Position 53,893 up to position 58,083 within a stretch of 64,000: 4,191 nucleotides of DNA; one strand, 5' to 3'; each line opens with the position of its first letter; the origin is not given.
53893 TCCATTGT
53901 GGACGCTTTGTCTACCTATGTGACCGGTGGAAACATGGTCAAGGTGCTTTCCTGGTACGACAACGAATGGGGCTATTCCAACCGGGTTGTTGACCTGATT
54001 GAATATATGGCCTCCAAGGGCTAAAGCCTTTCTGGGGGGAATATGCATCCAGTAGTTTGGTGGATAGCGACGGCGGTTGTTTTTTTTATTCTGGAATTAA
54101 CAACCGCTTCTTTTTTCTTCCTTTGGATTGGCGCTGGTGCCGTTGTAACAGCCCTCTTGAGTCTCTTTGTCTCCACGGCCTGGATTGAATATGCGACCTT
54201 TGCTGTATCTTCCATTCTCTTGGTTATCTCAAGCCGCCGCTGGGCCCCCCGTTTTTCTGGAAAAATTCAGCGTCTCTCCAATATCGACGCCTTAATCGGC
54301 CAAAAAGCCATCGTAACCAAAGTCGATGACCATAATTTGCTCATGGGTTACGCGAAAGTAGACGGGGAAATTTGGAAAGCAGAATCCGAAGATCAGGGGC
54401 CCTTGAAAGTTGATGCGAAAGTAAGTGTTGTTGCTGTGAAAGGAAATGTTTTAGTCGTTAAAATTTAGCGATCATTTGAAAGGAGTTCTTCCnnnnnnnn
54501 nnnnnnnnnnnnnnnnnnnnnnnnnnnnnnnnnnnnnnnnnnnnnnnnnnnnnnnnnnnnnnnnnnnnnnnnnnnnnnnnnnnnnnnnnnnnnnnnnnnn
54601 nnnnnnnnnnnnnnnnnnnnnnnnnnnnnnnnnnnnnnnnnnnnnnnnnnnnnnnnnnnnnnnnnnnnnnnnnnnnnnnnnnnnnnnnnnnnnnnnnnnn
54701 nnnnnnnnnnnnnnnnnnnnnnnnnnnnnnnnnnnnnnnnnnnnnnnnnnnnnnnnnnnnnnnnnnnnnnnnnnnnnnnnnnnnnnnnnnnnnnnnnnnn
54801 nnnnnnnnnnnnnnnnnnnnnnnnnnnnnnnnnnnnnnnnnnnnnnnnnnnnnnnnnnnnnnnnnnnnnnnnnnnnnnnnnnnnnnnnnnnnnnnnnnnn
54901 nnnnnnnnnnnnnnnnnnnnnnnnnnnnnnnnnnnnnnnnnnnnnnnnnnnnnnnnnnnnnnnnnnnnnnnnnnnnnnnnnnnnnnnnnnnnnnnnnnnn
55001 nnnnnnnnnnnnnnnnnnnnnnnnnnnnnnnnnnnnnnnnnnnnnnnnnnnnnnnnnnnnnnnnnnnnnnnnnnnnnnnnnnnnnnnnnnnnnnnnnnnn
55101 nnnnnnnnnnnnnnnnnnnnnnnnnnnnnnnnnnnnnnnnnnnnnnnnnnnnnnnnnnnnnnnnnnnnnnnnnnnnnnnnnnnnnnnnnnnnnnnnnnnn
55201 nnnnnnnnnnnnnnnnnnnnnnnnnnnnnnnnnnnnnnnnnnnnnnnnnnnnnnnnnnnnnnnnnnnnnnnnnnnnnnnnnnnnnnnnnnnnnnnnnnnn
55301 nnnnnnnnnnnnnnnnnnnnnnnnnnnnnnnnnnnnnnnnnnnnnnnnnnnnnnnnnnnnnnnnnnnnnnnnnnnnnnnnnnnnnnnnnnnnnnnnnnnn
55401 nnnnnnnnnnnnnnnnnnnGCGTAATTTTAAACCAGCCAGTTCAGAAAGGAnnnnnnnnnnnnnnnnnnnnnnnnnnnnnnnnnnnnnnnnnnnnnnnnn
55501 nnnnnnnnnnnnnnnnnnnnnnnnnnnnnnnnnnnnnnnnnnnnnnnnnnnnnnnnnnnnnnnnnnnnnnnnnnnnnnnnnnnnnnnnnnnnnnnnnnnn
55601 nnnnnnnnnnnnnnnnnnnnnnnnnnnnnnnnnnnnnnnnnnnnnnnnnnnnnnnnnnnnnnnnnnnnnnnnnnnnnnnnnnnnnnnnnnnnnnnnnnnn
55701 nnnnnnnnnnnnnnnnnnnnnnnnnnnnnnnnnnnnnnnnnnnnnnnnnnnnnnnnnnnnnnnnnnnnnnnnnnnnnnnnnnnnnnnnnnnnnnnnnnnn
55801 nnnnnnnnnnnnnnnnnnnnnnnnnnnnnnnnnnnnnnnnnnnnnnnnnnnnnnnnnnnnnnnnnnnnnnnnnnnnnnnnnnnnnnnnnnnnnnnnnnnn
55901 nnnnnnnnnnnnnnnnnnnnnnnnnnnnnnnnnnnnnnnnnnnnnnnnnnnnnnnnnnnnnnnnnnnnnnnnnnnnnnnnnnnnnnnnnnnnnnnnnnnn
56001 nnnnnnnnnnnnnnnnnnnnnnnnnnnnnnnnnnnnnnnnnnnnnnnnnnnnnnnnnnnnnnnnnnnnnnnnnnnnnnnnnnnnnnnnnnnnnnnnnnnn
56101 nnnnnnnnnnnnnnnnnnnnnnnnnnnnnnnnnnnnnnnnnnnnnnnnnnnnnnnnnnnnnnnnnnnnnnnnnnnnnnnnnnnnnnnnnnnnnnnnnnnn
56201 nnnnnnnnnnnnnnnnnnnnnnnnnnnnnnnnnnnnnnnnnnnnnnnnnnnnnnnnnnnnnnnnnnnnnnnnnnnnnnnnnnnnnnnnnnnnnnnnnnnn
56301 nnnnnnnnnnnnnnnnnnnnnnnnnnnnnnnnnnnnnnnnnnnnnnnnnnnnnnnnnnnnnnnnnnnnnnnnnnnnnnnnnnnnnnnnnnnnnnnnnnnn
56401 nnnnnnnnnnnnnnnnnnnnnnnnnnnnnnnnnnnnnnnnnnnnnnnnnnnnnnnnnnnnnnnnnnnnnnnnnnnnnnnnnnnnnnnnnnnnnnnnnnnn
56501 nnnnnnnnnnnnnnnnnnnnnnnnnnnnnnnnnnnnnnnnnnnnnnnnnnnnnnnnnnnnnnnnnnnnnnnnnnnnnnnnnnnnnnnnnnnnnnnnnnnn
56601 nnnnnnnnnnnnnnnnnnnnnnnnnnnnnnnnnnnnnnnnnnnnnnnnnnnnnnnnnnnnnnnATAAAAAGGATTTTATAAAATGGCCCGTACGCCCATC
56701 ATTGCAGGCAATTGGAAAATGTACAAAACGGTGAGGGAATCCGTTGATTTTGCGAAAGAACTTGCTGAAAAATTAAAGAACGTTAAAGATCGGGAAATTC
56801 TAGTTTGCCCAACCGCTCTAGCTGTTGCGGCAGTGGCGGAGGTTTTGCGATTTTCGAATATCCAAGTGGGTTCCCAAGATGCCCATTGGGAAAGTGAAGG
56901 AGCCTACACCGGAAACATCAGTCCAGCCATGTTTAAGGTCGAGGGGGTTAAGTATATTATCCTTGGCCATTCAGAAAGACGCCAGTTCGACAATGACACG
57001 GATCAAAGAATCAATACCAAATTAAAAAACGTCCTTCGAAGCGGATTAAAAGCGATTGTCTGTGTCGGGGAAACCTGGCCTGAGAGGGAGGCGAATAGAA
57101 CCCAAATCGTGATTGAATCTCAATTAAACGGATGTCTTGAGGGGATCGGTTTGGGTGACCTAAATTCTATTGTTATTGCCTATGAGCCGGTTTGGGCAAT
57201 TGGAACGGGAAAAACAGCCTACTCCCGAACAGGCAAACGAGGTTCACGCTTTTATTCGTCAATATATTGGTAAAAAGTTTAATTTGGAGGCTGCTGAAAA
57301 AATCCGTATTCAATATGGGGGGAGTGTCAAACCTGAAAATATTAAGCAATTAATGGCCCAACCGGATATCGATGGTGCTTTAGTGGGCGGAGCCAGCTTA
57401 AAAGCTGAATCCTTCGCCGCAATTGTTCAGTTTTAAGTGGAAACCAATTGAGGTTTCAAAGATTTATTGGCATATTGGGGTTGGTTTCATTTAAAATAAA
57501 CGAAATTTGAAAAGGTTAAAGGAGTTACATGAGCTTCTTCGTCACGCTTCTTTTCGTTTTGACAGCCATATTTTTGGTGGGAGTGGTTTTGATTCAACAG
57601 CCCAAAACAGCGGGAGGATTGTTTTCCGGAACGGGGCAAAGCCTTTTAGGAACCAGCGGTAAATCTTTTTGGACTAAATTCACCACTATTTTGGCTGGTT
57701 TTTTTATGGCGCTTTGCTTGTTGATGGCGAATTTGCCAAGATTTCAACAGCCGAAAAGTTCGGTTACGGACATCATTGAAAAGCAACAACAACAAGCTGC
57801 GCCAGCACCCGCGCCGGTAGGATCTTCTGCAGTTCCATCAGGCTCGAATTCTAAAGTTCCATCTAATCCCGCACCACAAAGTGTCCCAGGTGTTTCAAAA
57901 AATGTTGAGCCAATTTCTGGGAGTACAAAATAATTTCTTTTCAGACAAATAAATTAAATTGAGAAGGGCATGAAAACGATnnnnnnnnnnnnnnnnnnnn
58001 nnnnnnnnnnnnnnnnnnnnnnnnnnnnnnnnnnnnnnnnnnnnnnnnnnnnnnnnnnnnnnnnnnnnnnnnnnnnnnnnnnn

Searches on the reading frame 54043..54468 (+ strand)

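Call 33: search_protein_families(library=pfam, proteins=[window:54043-54468:+], max_evalue=0.001)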
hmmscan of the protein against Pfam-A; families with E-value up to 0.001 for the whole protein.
window:54043-54468:+ (141 aa): 1 family
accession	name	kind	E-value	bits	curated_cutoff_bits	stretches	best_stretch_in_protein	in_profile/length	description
PF01957.25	NfeD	-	1e-15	58.1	29.1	1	82-140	2-56/57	NfeD-like C-terminal, partner-binding domain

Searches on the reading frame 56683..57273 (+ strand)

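Call 33: search_protein_families(library=pfam, proteins=[window:56683-57273:+], max_evalue=0.001)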
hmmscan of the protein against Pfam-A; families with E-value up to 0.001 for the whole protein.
window:56683-57273:+ (196 aa): 1 family
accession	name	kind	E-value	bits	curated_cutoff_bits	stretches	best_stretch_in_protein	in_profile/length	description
PF00121.24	TIM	-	6.3e-63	213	20.1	1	5-181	1-176/245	Triosephosphate isomerase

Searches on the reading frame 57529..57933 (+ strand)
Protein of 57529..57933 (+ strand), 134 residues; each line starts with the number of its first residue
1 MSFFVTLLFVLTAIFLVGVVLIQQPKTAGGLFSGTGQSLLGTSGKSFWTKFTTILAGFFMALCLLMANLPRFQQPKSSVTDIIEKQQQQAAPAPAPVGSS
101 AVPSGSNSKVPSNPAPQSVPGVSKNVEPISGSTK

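Call 33: search_protein_families(library=pfam, proteins=[window:57529-57933:+], max_evalue=0.001)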
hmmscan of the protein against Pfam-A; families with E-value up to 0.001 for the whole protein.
window:57529-57933:+ (134 aa): 1 family
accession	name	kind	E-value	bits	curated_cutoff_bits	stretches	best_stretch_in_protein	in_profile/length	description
PF03840.19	SecG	-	1.1e-11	45.1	29.2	1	4-68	1-69/70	Preprotein translocase SecG subunit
